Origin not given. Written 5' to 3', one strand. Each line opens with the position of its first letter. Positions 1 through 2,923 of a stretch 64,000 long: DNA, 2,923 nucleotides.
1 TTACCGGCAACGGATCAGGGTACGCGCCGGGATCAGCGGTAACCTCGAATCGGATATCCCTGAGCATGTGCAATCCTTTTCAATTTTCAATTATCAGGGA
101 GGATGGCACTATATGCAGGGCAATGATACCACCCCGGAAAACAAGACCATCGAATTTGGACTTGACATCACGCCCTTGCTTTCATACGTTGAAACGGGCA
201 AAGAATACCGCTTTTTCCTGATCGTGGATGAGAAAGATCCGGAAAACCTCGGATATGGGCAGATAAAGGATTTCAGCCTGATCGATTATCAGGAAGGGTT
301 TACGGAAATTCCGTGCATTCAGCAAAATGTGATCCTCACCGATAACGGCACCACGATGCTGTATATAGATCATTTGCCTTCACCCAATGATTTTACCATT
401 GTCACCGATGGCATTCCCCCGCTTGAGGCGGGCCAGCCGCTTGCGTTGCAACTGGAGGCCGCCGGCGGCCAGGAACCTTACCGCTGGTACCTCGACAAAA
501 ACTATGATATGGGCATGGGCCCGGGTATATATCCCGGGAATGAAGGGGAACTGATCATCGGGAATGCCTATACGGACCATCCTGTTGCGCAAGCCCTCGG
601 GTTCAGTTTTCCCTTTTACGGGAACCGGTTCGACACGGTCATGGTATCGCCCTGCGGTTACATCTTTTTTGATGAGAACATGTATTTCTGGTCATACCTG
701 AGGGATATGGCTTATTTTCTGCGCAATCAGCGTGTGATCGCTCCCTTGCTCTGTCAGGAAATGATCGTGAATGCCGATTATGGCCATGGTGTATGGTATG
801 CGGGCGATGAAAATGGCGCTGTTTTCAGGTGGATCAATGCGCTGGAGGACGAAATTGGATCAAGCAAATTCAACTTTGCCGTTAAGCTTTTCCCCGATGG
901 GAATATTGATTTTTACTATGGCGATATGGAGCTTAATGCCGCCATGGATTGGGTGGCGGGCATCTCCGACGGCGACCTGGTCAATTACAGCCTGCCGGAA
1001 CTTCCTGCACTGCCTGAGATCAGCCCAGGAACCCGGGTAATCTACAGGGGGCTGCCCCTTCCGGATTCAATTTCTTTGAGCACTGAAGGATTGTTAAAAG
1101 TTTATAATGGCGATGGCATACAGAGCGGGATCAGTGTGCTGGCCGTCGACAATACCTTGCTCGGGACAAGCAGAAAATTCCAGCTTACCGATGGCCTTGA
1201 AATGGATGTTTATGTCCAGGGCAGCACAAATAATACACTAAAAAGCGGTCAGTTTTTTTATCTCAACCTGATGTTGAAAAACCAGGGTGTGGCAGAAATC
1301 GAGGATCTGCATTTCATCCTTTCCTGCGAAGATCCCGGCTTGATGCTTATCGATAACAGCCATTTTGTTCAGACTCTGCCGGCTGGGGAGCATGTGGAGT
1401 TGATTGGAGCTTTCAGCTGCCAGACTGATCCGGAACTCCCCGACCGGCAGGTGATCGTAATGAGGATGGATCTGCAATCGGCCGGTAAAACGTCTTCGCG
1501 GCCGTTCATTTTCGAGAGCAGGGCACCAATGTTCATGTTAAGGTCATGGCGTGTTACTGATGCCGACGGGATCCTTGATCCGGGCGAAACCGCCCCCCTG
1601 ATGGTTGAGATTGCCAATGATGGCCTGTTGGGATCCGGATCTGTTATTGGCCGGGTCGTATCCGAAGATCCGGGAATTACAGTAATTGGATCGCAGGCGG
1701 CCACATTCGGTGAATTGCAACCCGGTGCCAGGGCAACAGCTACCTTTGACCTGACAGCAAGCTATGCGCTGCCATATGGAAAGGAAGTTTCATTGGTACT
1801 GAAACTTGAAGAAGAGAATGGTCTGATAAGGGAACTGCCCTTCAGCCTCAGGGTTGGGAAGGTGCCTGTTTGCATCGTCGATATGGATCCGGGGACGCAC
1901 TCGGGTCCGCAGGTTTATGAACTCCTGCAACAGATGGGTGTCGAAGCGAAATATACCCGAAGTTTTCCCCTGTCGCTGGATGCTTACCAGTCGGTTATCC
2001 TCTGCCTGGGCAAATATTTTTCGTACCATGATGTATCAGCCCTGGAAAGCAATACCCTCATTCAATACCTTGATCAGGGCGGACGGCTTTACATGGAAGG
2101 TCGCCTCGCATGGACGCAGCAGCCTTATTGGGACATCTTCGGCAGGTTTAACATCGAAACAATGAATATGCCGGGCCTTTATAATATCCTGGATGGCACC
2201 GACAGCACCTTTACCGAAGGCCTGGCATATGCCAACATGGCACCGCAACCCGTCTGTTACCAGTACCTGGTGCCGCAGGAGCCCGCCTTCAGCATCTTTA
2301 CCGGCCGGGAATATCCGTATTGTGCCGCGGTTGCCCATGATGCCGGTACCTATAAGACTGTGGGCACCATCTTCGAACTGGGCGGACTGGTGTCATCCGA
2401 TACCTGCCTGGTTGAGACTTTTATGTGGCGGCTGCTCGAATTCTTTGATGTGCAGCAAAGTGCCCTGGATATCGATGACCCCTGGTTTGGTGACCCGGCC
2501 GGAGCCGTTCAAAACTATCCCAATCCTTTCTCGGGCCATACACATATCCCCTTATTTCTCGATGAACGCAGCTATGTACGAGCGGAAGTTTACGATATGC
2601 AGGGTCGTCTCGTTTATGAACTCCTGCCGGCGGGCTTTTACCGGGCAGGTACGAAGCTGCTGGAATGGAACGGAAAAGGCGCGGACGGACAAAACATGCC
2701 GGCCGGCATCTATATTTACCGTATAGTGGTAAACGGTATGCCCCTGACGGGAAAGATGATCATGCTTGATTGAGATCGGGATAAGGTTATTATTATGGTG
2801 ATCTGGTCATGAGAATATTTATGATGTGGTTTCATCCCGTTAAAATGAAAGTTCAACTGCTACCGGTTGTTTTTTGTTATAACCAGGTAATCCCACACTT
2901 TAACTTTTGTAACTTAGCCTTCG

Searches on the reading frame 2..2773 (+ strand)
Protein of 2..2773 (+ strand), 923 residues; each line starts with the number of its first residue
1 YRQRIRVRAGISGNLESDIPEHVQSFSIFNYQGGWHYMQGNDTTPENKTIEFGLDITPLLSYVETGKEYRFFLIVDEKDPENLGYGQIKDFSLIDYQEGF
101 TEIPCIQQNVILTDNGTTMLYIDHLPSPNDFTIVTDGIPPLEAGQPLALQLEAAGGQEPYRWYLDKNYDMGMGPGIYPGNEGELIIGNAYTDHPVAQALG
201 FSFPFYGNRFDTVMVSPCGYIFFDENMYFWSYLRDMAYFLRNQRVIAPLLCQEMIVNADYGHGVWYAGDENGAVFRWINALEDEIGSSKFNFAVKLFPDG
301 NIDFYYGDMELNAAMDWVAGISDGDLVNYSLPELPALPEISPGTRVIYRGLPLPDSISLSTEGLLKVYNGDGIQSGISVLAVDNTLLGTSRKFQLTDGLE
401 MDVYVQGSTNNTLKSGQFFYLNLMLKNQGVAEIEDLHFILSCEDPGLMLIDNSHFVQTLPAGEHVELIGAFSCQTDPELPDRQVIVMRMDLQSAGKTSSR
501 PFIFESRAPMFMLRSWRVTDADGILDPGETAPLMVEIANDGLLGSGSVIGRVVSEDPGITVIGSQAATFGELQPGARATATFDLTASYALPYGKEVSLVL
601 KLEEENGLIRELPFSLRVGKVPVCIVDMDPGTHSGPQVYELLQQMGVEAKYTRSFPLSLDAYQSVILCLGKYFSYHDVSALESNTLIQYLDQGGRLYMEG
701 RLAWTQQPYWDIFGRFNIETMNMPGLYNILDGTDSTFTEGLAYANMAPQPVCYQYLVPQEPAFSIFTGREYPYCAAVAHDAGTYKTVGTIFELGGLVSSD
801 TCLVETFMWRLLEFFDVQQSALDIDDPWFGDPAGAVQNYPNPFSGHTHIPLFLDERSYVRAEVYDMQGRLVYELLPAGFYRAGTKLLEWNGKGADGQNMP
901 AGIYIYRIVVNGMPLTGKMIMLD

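Call 11: search_protein_families(library=pfam, proteins=[window:2-2773:+], max_evalue=0.1)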
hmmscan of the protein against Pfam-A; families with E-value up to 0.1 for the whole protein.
window:2-2773:+ (923 aa): 3 families
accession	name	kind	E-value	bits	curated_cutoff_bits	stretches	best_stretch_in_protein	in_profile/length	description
PF18962.6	Por_Secre_tail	-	2.3e-05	25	27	1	839-919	2-73/75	Secretion system C-terminal sorting domain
PF13860.13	FlgD_ig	-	0.00017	22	27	1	859-908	25-73/79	FlgD Ig-like domain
PF13585.12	CHU_C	-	0.0061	17.1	27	1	859-910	29-72/86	CHU_C Type IX secretion signal domain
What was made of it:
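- On T9SS cargo (the host proteins): The left-edge ORF is borderline at 25.0 bits (call 11).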

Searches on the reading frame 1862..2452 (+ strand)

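Call 13: search_protein_families(library=pfam, proteins=[window:1862-2452:+], max_evalue=10)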
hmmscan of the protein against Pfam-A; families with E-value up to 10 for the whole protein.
window:1862-2452:+ (197 aa): 1 family
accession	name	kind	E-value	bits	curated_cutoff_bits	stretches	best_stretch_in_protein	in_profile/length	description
PF23249.1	KH_PARP14_3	-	0.2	11.9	28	1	16-36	5-25/61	PARP14, third type I KH domain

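Call 14: search_protein_families(library=ncbifam, proteins=[window:1862-2452:+], max_evalue=10)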
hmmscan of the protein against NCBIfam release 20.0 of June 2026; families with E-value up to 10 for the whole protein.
window:1862-2452:+ (197 aa): 0 families
